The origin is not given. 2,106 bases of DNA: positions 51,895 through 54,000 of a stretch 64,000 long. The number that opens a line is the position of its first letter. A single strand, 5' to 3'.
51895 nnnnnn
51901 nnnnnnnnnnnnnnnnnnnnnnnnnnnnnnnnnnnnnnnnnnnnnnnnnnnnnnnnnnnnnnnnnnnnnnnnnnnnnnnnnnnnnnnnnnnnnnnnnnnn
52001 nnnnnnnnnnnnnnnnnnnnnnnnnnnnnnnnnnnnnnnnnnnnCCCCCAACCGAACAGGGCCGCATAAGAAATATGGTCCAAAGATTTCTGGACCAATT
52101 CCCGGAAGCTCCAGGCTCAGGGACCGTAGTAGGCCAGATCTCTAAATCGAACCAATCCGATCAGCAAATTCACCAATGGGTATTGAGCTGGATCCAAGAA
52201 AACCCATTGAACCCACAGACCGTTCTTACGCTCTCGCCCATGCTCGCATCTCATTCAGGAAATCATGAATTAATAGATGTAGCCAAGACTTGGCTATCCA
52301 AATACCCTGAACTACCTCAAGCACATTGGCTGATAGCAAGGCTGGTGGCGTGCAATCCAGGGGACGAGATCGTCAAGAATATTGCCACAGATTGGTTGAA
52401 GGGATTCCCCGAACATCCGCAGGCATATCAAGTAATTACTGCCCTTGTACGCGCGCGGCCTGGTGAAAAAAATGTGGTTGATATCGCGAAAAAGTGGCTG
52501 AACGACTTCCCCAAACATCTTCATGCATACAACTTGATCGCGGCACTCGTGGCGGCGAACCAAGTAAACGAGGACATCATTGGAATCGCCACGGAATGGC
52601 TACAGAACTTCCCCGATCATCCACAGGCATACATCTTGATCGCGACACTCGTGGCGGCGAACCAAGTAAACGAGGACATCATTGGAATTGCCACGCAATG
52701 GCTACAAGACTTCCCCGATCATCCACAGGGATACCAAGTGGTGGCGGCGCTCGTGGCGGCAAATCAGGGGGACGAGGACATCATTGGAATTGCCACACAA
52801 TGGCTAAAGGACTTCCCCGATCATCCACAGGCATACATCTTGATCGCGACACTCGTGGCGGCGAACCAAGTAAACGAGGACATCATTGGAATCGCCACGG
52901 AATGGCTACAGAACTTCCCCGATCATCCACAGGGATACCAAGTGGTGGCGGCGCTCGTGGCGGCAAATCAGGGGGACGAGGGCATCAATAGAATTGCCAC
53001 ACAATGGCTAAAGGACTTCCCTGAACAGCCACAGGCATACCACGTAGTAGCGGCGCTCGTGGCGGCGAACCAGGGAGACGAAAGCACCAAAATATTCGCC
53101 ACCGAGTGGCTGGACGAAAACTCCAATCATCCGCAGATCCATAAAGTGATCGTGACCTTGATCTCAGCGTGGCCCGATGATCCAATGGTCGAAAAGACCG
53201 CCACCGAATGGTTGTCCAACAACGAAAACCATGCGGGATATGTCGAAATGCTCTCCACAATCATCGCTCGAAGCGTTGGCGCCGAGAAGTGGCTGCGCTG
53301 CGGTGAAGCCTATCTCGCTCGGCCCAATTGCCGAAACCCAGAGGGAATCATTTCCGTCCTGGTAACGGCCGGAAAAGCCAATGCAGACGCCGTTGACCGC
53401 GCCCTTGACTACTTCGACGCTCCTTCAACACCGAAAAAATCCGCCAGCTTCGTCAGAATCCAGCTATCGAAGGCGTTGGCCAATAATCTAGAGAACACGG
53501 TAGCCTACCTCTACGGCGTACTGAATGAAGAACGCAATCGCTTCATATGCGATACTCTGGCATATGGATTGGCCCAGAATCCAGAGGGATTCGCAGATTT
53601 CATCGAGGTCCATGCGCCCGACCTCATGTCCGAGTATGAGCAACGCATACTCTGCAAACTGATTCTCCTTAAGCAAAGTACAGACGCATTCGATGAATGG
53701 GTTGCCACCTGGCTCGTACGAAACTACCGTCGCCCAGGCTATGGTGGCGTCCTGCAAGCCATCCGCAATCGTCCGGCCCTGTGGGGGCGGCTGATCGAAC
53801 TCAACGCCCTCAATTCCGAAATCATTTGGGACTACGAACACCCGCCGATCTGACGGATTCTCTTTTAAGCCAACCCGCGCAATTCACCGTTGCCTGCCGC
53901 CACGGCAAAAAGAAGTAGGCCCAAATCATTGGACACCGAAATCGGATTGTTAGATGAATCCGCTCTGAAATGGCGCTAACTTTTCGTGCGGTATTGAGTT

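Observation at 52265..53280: Near-identical 102-bp tandem repeats inside the NTPase gene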

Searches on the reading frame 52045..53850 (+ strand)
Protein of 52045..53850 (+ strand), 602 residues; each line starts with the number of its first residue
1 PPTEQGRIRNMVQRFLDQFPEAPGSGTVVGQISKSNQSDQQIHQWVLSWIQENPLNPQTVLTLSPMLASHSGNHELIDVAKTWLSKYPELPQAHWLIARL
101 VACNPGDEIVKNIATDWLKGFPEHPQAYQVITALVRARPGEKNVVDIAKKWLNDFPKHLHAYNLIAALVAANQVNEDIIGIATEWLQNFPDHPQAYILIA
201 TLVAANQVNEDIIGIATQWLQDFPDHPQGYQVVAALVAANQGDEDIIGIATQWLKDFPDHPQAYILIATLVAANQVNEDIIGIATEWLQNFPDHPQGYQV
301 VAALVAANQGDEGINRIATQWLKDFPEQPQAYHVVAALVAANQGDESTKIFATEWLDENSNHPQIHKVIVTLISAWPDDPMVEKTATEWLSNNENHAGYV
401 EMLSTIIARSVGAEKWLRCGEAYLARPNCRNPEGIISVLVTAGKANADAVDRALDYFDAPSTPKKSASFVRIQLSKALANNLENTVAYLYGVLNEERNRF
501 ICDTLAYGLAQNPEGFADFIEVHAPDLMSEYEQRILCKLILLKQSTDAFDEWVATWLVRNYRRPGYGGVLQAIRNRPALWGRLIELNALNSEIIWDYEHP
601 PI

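Call 44: predict_structure(alignment_id=A2)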
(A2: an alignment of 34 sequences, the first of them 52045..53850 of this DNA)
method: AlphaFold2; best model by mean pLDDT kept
length: 602 residues; sequences in the alignment: 34
mean_pLDDT: 93.3   pTM: 0.79
mean pLDDT of the five models: 93.3, 92.3, 91.5, 91.5, 91.0
residues with pLDDT >= 90: 511; 70-90: 84; 50-70: 5; < 50: 2
segments of 3 or more residues with pLDDT < 50: none
pLDDT, mean of each block of 10 residues (from residue 1): 65 91 89 81 90 88 88 89 92 94 94 97 96 96 97 96 97 95 97 97 94 97 96 97 95 96 97 94 97 96 95 95 94 97 93 95 95 95 95 93 96 94 91 95 95 93 90 96 94 88 96 89 91 96 92 95 94 95 95 92 60
secondary structure, 60 per line:
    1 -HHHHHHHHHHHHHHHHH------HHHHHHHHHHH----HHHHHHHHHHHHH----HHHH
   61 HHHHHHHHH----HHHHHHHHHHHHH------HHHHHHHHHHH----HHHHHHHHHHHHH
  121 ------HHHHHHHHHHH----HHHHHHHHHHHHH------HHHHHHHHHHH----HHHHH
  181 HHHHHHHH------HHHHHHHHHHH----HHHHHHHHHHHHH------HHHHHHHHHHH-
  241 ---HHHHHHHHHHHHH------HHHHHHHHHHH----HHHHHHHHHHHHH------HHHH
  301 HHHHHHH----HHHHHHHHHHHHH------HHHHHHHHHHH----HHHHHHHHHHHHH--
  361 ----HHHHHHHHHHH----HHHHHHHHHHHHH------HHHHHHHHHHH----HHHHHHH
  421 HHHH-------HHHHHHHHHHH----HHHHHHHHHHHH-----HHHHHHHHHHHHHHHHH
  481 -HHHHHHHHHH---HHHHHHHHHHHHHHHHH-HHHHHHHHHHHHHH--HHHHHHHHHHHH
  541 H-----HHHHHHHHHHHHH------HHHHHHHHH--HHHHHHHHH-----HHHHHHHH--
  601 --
elements in order: H2-18 H25-35 H40-52 H57-69 H74-86 H93-103 H108-120 H127-137 H142-154 H161-171 H176-188 H195-205 H210-222 H229-239 H244-256 H263-273 H278-290 H297-307 H312-324 H331-341 H346-358 H365-375 H380-392 H399-409 H414-424 H432-442 H447-458 H464-480 H482-491 H495-511 H513-526 H529-541 H547-559 H566-574 H577-585 H591-598

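Call 48: fold_search(model_id=the predicted structure, library=pdb)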
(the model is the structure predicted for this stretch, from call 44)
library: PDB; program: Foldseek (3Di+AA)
matches with E <= 10: 1075; with E <= 0.001: 33
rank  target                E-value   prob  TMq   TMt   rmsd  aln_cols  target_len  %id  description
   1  9l5s_I                3.2e-05  1.00  0.17  0.14  36.7       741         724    9  Cryo-EM structure of the thermophile spliceosome (state B*Q1) (released 2025-03-12)
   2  8qxd_N                6.3e-05  1.00  0.29  0.23  22.4       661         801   11  Cryo-EM structure of the cross-exon pre-B complex (released 2024-05-22)
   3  8h6e_4G               9.7e-05  1.00  0.29  0.23  28.3       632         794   13  Cryo-EM structure of human exon-defined spliceosome in the late pre-B state. (released 2024-05-01)
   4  8bbg_D                1.2e-04  1.00  0.23  0.12  28.0       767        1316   11  Structure of the IFT-A complex; anterograde IFT-A train model (released 2022-12-21)
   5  8c6j_S                1.6e-04  1.00  0.22  0.21  35.5       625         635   11  Human spliceosomal PM5 C* complex (released 2023-07-12)
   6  5nrl_J                1.8e-04  1.00  0.26  0.21  29.8       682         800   10  Structure of a pre-catalytic spliceosome (released 2017-05-31)
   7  8hmd_C                1.8e-04  1.00  0.28  0.15  30.2       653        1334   11  base module state 2 of Tetrahymena IFT-A (released 2023-06-14)
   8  7ntf_A                1.9e-04  1.00  0.25  0.18  21.4       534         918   15  Cryo-EM structure of unliganded O-GlcNAc transferase (released 2021-11-17)
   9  6c9m_C                2.0e-04  1.00  0.31  0.26  17.2       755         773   11  The Human NatA (Naa10/Naa15) amino-terminal acetyltransferase complex (released 2018-06-06)
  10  8h6j_4G               2.3e-04  1.00  0.18  0.15  29.0       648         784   11  Cryo-EM structure of human exon-defined spliceosome in the mature pre-B state. (released 2024-05-01)
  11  8q9t_E                2.4e-04  1.00  0.26  0.17  31.3       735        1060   11  CryoEM structure of a S. Cerevisiae Ski238 complex bound to RNA (released 2023-11-29)
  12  8fgw_D                2.7e-04  1.00  0.42  0.23  16.2       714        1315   12  Human IFT-A complex structures provide molecular insights into ciliary transport (released 2023-02-22)
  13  8ch6_z                3.2e-04  1.00  0.22  0.19  34.8       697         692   11  Structure of a late-stage activated spliceosome (BAqr) arrested with a dominant-negative Aquarius mutant (state B comp (released 2023-05-10)
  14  9hvq_Q                3.6e-04  1.00  0.23  0.18  28.7       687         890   12  Structure of the transcribing Pol II-DSIF-PAF-SPT6-RECQL5 complex (released 2025-07-16)
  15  5nnr_D                4.3e-04  1.00  0.37  0.35  13.8       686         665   12  Structure of Naa15/Naa10 bound to HypK-THB (released 2017-06-14)
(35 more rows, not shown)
